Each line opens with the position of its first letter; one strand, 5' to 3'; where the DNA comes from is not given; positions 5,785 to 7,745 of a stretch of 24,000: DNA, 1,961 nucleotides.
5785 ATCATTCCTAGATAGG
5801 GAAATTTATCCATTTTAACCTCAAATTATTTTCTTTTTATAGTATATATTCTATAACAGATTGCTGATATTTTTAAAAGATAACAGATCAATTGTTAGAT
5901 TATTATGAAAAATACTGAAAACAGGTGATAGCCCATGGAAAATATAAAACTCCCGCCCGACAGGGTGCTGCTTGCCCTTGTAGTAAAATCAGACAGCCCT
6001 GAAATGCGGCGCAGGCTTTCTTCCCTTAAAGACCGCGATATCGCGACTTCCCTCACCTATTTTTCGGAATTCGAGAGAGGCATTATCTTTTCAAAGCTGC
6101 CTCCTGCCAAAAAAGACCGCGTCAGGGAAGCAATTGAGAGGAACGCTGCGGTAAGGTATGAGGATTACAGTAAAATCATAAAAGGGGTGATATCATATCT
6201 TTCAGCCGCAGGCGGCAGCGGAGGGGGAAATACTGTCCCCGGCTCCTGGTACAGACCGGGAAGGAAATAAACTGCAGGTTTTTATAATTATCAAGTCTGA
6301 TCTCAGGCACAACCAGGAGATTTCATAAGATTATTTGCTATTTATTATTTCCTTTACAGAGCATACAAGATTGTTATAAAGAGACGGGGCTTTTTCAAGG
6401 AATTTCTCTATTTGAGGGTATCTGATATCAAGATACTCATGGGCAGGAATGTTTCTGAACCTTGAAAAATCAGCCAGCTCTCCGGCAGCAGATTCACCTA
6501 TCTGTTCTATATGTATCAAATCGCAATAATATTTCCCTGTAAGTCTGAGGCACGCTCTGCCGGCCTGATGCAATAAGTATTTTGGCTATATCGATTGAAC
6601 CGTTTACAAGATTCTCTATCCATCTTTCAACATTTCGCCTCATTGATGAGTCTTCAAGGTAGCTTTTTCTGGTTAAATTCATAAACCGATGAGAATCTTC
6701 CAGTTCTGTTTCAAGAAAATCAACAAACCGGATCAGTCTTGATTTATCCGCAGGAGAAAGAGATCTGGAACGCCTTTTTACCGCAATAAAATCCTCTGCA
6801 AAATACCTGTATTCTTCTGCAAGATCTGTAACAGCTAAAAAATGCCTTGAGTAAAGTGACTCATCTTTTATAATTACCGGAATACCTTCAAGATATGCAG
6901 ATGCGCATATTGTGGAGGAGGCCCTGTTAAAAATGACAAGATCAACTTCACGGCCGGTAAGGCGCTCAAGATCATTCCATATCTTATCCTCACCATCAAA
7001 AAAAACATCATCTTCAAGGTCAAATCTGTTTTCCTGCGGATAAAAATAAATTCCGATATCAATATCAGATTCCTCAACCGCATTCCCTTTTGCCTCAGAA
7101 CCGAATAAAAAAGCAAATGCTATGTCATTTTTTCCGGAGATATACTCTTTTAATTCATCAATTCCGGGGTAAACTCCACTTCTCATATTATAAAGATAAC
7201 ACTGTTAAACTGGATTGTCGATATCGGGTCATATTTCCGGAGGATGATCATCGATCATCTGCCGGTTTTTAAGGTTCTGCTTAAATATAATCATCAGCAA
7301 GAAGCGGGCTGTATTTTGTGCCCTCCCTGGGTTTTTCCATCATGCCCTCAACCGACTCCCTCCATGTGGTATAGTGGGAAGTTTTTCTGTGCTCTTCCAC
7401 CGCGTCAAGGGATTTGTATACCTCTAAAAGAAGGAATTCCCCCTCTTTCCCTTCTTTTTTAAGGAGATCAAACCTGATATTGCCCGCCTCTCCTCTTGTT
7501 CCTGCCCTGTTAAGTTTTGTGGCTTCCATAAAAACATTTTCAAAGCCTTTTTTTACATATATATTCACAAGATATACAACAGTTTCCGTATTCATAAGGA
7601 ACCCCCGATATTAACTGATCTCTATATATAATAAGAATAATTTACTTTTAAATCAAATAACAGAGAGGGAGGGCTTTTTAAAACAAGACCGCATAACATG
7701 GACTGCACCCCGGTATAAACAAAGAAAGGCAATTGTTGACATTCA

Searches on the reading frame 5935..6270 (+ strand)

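Call 14: search_protein_families(library=pfam, proteins=[window:5935-6270:+])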
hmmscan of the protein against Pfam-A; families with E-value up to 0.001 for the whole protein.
window:5935-6270:+ (111 aa): 1 family
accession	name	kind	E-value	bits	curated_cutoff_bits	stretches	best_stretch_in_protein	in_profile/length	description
PF01706.21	FliG_C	-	0.00012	22.7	23.3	1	16-89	24-97/108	FliG C-terminal domain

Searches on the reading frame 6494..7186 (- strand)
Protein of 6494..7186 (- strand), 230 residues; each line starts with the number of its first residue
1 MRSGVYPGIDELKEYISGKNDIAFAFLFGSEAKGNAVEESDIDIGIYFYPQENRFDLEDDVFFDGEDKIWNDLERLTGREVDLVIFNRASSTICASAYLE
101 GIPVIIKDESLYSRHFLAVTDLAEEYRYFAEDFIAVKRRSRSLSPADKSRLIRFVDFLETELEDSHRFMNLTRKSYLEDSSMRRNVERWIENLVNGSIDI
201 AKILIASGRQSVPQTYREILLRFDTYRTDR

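Call 10: search_protein_families(library=pfam, proteins=[window:6494-7186:-])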
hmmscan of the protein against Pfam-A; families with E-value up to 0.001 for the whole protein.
window:6494-7186:- (230 aa): 3 families
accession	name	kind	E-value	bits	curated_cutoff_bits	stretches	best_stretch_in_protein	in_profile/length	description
PF18765.7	Polbeta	-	4.3e-18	65.7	26.9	1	11-109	2-92/93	Polymerase beta, Nucleotidyltransferase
PF01909.29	NTP_transf_2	-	6.4e-12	46.1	21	1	9-90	1-78/93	Nucleotidyltransferase domain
PF01934.22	HepT-like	-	0.00075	19.6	23.5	0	159-220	2-63/120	Ribonuclease HepT-like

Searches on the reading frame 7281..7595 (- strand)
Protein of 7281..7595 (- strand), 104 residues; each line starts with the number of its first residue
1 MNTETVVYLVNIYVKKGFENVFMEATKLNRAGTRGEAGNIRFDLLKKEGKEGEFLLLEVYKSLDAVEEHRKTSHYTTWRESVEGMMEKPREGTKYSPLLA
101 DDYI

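Call 10: search_protein_families(library=pfam, proteins=[window:7281-7595:-])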
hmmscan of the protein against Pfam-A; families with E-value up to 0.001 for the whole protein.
window:7281-7595:- (104 aa): 1 family
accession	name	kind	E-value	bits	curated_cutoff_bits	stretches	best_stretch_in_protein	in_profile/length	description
PF03992.22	ABM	-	8.8e-15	55.1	23.1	1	7-80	3-77/78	Antibiotic biosynthesis monooxygenase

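Call 79: list_cluster_members(proteins=[P0002, P0122, window:7281-7595:-, window:10313-11350:+])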
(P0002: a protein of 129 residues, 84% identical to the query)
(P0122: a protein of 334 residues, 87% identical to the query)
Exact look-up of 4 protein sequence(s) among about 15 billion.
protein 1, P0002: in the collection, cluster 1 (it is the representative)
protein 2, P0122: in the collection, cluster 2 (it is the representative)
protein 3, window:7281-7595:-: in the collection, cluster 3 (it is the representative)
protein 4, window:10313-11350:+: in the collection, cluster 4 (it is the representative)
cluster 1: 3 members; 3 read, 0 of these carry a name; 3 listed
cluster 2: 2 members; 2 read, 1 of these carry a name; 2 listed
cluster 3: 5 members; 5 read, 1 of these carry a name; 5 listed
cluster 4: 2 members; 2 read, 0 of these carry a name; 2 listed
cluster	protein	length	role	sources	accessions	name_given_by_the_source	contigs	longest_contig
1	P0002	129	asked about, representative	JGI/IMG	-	-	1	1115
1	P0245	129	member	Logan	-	-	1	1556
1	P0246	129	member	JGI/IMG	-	-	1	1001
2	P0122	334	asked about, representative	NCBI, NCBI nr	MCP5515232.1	MAG: acetyl-CoA synthase subunit gamma [Spirochaetales bacterium] | acetyl-CoA synthase subunit gamma [Spirochaetales bacterium]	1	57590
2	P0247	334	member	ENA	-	-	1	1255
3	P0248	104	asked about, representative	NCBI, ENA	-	-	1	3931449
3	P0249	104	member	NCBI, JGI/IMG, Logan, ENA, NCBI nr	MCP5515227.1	MAG: antibiotic biosynthesis monooxygenase [Spirochaetales bacterium] | antibiotic biosynthesis monooxygenase [Spirochaetales bacterium]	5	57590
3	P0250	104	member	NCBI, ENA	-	-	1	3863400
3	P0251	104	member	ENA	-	-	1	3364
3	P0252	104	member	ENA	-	-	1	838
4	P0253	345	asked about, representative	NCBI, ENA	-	-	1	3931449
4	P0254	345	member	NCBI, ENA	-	-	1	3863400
